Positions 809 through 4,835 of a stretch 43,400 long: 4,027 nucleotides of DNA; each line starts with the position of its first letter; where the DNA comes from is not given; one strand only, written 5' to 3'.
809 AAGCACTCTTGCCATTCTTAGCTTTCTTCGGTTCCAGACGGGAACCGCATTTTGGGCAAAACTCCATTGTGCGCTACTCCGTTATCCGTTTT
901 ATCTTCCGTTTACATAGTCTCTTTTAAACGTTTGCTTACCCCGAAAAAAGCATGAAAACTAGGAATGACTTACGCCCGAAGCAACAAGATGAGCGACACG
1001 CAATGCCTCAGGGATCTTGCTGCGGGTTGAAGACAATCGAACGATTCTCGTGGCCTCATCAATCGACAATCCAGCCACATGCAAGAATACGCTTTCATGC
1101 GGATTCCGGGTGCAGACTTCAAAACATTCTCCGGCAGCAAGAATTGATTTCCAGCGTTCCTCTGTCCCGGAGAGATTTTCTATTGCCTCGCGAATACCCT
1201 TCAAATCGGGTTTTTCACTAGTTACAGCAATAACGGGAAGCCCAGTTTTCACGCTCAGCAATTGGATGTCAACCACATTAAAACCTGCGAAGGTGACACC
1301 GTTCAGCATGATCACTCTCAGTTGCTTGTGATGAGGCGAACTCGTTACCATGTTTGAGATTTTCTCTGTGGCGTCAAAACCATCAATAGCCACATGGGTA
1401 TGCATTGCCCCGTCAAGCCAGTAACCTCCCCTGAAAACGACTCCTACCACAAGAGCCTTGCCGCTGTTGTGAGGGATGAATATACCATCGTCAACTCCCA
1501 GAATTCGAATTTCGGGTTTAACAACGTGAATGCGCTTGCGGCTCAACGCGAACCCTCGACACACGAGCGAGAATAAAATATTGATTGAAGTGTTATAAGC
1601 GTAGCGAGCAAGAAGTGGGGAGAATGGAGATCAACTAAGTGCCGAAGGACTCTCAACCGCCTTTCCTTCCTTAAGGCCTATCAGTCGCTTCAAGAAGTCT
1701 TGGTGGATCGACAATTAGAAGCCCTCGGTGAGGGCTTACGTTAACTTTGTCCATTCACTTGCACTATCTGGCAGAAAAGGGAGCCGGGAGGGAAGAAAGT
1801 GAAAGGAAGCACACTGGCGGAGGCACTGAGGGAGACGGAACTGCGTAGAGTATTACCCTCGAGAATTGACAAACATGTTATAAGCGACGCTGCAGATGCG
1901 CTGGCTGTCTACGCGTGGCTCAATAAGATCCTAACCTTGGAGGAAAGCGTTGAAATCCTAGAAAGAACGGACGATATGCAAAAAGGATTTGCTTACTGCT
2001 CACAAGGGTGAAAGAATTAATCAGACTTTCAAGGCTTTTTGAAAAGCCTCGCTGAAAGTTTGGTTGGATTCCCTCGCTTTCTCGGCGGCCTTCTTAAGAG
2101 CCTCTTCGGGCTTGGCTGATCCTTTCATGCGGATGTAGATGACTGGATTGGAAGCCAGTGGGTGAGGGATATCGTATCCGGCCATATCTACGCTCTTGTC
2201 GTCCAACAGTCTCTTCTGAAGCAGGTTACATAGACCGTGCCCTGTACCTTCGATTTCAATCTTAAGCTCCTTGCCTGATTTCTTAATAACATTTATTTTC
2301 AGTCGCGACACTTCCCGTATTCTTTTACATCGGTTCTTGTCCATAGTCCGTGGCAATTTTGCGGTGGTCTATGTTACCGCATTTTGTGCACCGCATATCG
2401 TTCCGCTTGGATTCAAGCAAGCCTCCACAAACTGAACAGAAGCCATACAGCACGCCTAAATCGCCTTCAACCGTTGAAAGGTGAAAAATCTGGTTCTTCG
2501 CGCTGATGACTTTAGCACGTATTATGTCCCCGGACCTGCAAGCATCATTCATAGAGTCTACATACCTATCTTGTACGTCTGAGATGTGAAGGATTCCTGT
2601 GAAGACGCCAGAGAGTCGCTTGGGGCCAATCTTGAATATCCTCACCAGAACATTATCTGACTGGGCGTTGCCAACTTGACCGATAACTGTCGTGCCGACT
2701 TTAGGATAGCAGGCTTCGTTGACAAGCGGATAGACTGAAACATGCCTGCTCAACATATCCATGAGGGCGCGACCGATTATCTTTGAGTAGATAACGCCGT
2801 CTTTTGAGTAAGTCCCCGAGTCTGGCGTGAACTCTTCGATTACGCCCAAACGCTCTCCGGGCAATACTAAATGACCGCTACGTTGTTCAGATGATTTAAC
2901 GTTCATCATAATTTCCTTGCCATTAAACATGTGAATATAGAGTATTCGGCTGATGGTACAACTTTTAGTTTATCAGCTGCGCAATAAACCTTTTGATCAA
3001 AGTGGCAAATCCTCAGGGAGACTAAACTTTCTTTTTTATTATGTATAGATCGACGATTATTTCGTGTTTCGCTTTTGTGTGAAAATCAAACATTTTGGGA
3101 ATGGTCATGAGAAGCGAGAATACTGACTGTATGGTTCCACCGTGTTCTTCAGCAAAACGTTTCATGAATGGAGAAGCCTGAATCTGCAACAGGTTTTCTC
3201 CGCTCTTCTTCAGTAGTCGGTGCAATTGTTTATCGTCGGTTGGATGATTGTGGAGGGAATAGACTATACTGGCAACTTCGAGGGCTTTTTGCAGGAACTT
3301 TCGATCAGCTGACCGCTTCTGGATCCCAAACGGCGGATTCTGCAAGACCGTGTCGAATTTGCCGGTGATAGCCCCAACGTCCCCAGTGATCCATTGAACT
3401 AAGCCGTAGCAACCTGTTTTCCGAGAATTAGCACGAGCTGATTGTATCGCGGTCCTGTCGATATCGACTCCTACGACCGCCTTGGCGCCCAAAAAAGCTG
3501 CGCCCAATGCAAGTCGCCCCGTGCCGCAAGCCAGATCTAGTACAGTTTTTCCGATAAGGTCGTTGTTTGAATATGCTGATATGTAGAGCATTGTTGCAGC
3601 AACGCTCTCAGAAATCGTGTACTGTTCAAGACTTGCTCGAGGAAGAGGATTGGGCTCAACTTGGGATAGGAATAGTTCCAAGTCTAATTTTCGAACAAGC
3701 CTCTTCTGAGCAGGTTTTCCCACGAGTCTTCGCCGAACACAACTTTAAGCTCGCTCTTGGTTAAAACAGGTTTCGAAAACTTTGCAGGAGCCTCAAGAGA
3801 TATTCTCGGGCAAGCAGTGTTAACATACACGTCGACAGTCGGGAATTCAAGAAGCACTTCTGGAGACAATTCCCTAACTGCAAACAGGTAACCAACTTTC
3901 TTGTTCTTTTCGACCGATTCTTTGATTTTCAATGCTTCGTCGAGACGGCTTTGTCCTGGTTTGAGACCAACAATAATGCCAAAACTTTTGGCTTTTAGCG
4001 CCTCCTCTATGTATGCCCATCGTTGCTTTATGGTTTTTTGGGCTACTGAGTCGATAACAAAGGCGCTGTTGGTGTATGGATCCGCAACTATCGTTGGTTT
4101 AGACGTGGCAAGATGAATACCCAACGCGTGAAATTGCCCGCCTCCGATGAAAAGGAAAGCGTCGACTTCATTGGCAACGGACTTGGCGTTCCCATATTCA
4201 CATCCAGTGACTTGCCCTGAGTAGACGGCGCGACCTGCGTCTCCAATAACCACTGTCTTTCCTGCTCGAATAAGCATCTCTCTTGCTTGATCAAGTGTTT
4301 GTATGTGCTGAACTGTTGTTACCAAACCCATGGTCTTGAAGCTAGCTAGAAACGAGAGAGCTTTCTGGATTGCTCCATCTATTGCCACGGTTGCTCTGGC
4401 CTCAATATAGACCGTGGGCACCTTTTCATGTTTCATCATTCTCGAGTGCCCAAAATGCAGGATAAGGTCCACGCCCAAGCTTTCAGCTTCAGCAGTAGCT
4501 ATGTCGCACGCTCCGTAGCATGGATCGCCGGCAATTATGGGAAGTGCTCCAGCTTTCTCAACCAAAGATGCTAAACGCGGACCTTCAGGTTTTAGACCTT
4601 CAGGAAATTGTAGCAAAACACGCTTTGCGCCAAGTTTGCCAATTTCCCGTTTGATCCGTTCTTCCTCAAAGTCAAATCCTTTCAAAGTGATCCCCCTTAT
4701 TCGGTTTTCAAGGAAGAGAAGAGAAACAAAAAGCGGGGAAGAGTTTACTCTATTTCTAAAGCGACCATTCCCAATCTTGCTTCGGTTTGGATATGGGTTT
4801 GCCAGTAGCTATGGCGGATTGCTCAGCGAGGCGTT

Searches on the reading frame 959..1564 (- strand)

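Call 102: search_protein_families(library=pfam, proteins=[window:959-1564:-], max_evalue=0.01)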
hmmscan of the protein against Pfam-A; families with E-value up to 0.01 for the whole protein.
window:959-1564:- (201 aa): 1 family
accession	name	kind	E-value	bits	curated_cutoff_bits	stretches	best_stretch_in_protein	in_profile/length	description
PF01949.23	Endo_dU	-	1.2e-59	201.2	32.7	1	18-198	2-181/182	Endonuclease dU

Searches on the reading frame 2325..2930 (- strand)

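Call 102: search_protein_families(library=pfam, proteins=[window:2325-2930:-], max_evalue=0.01)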
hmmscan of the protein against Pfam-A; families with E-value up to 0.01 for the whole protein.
window:2325-2930:- (201 aa): 1 family
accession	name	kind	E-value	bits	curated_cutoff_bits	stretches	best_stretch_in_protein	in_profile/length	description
PF14382.12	ECR1_N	-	2.3e-09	37.3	27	1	21-54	1-34/38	Exosome complex exonuclease RRP4 N-terminal region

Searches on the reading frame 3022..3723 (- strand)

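Call 102: search_protein_families(library=pfam, proteins=[window:3022-3723:-], max_evalue=0.01)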
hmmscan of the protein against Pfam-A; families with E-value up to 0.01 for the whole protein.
window:3022-3723:- (233 aa): 13 families
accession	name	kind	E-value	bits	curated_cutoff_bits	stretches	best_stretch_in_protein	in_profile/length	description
PF05175.20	MTS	-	4.9e-14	52.8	23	1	44-147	20-126/170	Methyltransferase small domain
PF01170.24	UPF0020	-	2.4e-13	50.7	22.3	1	33-139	8-138/197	RMKL-like, methyltransferase domain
PF06325.19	PrmA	-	4.9e-13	49.7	22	1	44-129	148-233/296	Ribosomal protein L11 methyltransferase (PrmA)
PF13847.12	Methyltransf_31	-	5.2e-13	49.3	27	1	58-176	4-106/145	Methyltransferase domain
PF13649.12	Methyltransf_25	-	1.6e-11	45.1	27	1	61-150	1-92/97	Methyltransferase domain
PF03602.21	Cons_hypoth95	-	1.4e-08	35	24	1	55-158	39-152/182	Conserved hypothetical protein 95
PF08241.18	Methyltransf_11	-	1.8e-07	32.1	21.2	1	62-127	1-65/95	Methyltransferase domain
PF01209.24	Ubie_methyltran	-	4.4e-05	23.4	20.1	1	53-148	43-140/233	ubiE/COQ5 methyltransferase family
PF08242.18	Methyltransf_12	-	8e-05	23.7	30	1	62-127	1-70/98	Methyltransferase domain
PF13489.12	Methyltransf_23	-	0.00063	20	27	1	55-182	20-119/164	Methyltransferase domain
PF02475.24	TRM5-TYW2_MTfase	-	0.00064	20.2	28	1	58-165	37-141/164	TRM5/TYW2 methyltransferase domain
PF09445.16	Methyltransf_15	-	0.00072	19.6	22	1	59-133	2-82/165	RNA cap guanine-N2 methyltransferase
PF01555.25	N6_N4_Mtase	-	0.0048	17.3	26.7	0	33-96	160-219/221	DNA methylase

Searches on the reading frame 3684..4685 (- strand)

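Call 56: search_protein_families(library=pfam, proteins=[window:3684-4685:-], max_evalue=0.00001)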
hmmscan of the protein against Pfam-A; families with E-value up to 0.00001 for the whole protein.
window:3684-4685:- (333 aa): 1 family
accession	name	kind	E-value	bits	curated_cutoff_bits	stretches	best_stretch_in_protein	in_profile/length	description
PF01866.22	Diphthamide_syn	-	8.3e-83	278.7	33.2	1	27-323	1-298/302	Putative diphthamide synthesis protein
